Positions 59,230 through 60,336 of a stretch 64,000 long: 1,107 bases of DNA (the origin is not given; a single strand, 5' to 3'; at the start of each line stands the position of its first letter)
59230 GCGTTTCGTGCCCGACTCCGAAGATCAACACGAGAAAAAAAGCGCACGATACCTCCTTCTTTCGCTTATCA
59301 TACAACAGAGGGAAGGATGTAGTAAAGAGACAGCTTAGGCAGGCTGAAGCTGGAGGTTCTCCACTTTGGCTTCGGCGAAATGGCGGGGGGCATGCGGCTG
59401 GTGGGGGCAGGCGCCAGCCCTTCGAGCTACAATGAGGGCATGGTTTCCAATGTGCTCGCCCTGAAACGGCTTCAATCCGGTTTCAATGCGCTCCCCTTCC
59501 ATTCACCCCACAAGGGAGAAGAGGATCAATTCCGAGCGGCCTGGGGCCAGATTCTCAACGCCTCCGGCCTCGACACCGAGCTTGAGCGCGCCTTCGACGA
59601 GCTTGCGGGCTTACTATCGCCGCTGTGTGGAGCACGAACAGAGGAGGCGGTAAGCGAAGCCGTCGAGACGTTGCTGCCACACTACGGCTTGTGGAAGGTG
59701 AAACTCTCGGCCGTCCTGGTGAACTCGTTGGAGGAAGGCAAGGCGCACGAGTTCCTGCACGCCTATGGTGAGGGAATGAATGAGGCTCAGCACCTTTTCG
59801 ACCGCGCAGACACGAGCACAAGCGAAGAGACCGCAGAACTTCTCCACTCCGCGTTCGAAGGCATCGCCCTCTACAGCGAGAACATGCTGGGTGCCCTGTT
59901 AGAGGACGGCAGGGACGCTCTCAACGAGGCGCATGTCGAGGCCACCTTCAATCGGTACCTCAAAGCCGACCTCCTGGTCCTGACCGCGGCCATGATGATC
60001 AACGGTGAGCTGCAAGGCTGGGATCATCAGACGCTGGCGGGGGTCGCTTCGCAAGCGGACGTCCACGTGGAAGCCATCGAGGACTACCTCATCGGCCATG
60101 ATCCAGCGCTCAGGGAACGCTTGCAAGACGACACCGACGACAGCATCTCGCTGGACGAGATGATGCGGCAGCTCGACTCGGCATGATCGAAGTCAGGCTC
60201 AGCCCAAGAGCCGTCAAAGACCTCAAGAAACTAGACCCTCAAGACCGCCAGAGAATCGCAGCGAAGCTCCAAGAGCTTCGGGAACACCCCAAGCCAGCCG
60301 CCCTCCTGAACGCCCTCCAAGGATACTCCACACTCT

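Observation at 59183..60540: Lower-GC cassette next to tRNA-Glu, bounded by 39-bp direct repeats and carrying a RelE/ParE toxin with an unusually large upstream partner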

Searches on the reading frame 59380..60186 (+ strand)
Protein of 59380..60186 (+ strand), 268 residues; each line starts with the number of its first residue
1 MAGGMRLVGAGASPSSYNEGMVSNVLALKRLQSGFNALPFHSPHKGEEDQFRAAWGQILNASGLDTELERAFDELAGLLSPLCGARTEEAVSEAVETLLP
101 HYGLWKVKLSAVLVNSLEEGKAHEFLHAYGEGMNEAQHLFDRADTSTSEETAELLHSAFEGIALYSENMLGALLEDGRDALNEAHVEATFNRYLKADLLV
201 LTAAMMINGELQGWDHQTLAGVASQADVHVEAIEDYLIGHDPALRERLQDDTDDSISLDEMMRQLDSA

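Call 6: search_protein_families(library=pfam, proteins=[window:59380-60186:+], max_evalue=1)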
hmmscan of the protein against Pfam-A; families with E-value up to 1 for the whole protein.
window:59380-60186:+ (268 aa): 0 families

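Call 7: find_homologous_proteins(query=window:59380-60186:+)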
Query window:59380-60186:+ (268 aa): 1 proteins with E <= 0.001 among 2627 candidates.
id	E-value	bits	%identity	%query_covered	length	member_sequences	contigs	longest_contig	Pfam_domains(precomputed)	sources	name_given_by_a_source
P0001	8.1e-168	574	100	99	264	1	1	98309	-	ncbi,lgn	-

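Call 9: search_protein_families(library=ncbifam, proteins=[window:59380-60186:+], max_evalue=1)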
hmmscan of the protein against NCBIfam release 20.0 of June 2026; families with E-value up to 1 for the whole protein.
window:59380-60186:+ (268 aa): 2 families
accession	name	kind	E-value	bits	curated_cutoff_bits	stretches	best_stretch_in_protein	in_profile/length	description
TIGR01928.1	menC_lowGC_arch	equivalog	0.14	11.2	200.65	1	215-267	186-238/325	o-succinylbenzoate synthase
NF010624.0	PRK14017.1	equivalog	0.14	11.2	311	1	211-246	26-61/382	galactonate dehydratase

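Call 10: find_encoding_contigs(protein=P0001, flank=10000)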
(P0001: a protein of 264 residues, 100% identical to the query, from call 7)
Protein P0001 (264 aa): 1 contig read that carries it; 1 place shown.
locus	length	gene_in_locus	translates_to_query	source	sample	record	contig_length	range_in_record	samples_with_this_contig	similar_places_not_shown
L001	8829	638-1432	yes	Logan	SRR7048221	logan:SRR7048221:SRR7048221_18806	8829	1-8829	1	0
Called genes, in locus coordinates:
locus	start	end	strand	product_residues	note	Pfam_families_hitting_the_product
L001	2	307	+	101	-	?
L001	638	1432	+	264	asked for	-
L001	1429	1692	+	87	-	PF05016:ParE_toxin (weak)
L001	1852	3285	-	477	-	PF00027:cNMP_binding, PF02518:HATPase_c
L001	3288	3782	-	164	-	PF00072:Response_reg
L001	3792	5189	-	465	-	PF00939:Na_sulph_symp, PF03600:CitMHS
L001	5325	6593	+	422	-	PF00266:Aminotran_5, PF22580:KYNU_C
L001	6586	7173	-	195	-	-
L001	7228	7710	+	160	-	PF01451:LMWPc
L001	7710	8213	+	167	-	PF03881:Fructosamin_kin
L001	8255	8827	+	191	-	?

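Call 18: predict_structure(protein=window:59380-60186:+)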
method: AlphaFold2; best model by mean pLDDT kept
length: 268 residues; sequences in the alignment: 1
mean_pLDDT: 50.2   pTM: 0.43
mean pLDDT of the five models: 50.2, 41.1, 40.7, 39.2, 38.3
residues with pLDDT >= 90: 0; 70-90: 0; 50-70: 150; < 50: 118
segments of 3 or more residues with pLDDT < 50: 1-45, 54-86, 97-101, 178-183, 250-268
pLDDT, mean of each block of 10 residues (from residue 1): 36 32 38 40 47 45 44 45 44 49 54 59 61 61 62 60 59 53 51 56 54 58 59 58 55 39 34
secondary structure, 60 per line:
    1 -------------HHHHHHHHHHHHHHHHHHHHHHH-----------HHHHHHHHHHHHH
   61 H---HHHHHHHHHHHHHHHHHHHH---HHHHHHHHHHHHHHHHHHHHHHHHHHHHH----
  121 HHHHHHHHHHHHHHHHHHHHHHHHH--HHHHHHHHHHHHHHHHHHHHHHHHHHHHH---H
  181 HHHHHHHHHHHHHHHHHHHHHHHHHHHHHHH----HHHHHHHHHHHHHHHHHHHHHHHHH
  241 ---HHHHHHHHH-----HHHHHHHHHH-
elements in order: H14-36 H48-61 H65-84 H88-116 H121-145 H148-176 H180-211 H216-240 H244-252 H258-267

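Call 26: search_protein_representatives(protein=window:59440-60186:+)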
Query: 248 residues. Proteins with E-value up to 0.001 (for the whole library): 14; up to 1e-10: 7; up to 1e-30: 1. The best 14 are listed.
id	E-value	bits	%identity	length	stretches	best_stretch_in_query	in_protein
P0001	2.0e-157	538.2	100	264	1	1-248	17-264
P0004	1.6e-28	116.5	35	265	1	2-244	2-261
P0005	1.9e-24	103.1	32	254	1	2-239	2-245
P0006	1.1e-19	87.5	33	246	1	21-228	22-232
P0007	9.0e-18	81.3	32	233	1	49-233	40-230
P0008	8.2e-17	78.1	32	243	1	44-247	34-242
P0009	2.0e-15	73.6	40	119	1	140-242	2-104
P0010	1.1e-10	58.1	28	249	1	37-238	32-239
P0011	1.8e-10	57.4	32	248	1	3-180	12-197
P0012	2.5e-10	56.9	27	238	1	34-221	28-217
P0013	1.4e-05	41.4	23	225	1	46-245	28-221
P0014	1.6e-05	41.2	27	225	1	42-245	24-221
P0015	2.9e-05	40.3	26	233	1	97-245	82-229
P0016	3.9e-04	36.6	26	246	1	54-245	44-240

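Call 30: find_homologous_proteins(query=A2, max_evalue=0.01)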
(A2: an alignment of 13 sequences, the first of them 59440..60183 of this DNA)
Query A2 (13 sequences) (248 aa, profile of the alignment): 26 proteins with E <= 0.01 among 8000 candidates.
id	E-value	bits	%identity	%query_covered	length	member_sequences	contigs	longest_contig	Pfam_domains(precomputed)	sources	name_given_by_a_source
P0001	4.0e-87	310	100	100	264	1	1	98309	-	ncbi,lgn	-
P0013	6.0e-65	237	23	80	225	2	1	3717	-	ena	-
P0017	4.5e-64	234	23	80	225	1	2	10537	-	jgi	-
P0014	7.2e-63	230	25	82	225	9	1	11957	-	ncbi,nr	ncbi:MAG: hypothetical protein QGH23_05995 [Dehalococcoidia bacterium]|nr:hypothetical protein [Deha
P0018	1.2e-62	230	23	80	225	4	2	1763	-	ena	-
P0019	1.0e-58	217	24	80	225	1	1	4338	-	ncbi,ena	-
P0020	5.9e-58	214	23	77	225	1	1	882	-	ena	-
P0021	4.5e-56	208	22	81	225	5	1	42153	-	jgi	-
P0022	1.1e-55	207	30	29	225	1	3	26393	-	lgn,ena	-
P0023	1.8e-55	206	23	80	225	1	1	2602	-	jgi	jgi:hypothetical protein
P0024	3.1e-55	205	24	77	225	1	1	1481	-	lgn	-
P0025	4.0e-55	205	21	80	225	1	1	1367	-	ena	-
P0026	1.2e-54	204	23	80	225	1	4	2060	-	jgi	jgi:hypothetical protein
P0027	2.5e-54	202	22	80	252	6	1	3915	-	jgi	-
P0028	5.9e-53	198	21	80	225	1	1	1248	-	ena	-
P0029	7.3e-53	198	21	80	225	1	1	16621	-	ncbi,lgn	-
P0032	2.7e-46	176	20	81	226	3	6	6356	-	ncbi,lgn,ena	-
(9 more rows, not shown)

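Call 31: search_protein_families(library=pfam, alignment_id=A2, max_evalue=10)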
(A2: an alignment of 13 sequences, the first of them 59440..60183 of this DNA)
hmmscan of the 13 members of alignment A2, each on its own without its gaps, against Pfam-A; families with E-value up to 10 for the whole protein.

A. member 1, window:59440-60183:+ (248 aa): 0 families

B. families by the number of members that match (of 13 scanned): 20 families
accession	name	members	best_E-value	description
PF04212.24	MIT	1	0.023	MIT (microtubule interacting and transport) domain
PF07866.17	DUF1653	1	0.041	Protein of unknown function (DUF1653)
PF09921.14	DUF2153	1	0.041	Uncharacterized protein conserved in archaea (DUF2153)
PF11101.13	DUF2884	1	0.045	Protein of unknown function (DUF2884)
PF07862.16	Nif11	1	0.065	Nif11 domain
PF17082.10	Spc29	1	0.074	Spindle Pole Component 29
PF14173.11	ComGG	1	0.093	ComG operon protein 7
PF11239.13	DUF3040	1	0.096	Protein of unknown function (DUF3040)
PF08302.16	tRNA_lig_CPD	1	0.098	Fungal tRNA ligase phosphodiesterase domain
PF08771.16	FRB_dom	1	0.13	FKBP12-rapamycin binding domain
PF24505.1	Ig_TMEM131homol_6th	1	0.13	TMEM131 homolog sixth Ig-like domain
PF17139.9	DUF5112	1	0.14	Domain of unknown function (DUF5112)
PF01426.24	BAH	1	0.14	BAH domain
PF22740.1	PapZ_C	1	0.19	RapZ C-terminal domain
PF24557.2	DExH14_plug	1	0.19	DExH14 plug domain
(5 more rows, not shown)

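Call 32: find_encoding_contigs(protein=P0014, flank=4000, max_places=3)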
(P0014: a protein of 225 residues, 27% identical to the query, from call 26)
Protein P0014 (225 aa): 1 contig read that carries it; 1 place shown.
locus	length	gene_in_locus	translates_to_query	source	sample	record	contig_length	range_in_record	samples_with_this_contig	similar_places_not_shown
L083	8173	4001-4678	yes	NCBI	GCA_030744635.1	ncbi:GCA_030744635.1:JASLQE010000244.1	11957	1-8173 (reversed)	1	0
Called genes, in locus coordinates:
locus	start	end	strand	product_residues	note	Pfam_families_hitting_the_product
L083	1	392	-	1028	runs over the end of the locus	PF01512:Complex1_51K, PF10589:NADH_4Fe-4S, PF14691:Fer4_20, PF00070:Pyr_redox (faint), PF00890:FAD_binding_2 (weak), PF01266:DAO (weak), PF07992:Pyr_redox_2, PF13450:NAD_binding_8, +4 more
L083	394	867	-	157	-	PF01257:2Fe-2S_thioredx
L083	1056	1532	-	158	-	PF00072:Response_reg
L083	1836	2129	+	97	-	PF02597:ThiS (weak)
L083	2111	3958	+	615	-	PF02730:AFOR_N, PF01314:AFOR_C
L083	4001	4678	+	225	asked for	-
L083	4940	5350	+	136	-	PF12797:Fer4_2 (faint), PF13237:Fer4_10 (weak), PF13247:Fer4_11, PF12838:Fer4_7 (weak), PF13187:Fer4_9 (weak), PF00037:Fer4, PF12837:Fer4_6 (weak)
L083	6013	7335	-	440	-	PF12838:Fer4_7 (weak), PF13183:Fer4_8, PF13534:Fer4_17, PF02754:CCG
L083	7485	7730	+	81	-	-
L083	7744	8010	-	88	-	-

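Call 33: find_encoding_contigs(protein=P0021, flank=4000, max_places=3)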
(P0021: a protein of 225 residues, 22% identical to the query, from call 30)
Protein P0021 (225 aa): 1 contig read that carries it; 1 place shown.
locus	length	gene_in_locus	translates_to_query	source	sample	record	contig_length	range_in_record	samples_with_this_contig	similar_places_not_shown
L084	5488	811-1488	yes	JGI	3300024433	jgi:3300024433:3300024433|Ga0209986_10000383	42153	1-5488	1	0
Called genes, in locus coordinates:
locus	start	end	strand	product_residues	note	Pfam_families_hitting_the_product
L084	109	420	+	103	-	-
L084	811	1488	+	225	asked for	-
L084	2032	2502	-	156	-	PF05168:HEPN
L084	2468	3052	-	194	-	PF01909:NTP_transf_2 (weak), PF18765:Polbeta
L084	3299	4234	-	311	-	PF01063:Aminotran_4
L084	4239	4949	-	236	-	PF00117:GATase, PF07722:Peptidase_C26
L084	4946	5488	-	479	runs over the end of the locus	PF04715:, PF00425:Chorismate_bind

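Call 34: find_encoding_contigs(protein=P0004, flank=4000, max_places=3)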
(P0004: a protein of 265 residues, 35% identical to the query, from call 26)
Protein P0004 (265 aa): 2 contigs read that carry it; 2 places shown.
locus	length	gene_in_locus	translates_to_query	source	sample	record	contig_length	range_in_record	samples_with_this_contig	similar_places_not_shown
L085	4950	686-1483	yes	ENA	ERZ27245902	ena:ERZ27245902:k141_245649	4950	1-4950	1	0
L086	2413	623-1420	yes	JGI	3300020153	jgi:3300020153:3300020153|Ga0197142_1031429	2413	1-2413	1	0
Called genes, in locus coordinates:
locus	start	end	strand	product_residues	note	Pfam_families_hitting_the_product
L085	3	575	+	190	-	?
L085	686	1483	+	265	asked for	-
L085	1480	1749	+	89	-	PF05016:ParE_toxin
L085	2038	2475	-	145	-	PF00582:Usp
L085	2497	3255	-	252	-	PF00027:cNMP_binding, PF13545:HTH_Crp_2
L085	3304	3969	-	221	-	PF00027:cNMP_binding, PF13545:HTH_Crp_2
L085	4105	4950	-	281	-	?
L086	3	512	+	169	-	?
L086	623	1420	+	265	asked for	-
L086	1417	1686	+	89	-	PF05016:ParE_toxin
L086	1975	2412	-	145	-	PF00582:Usp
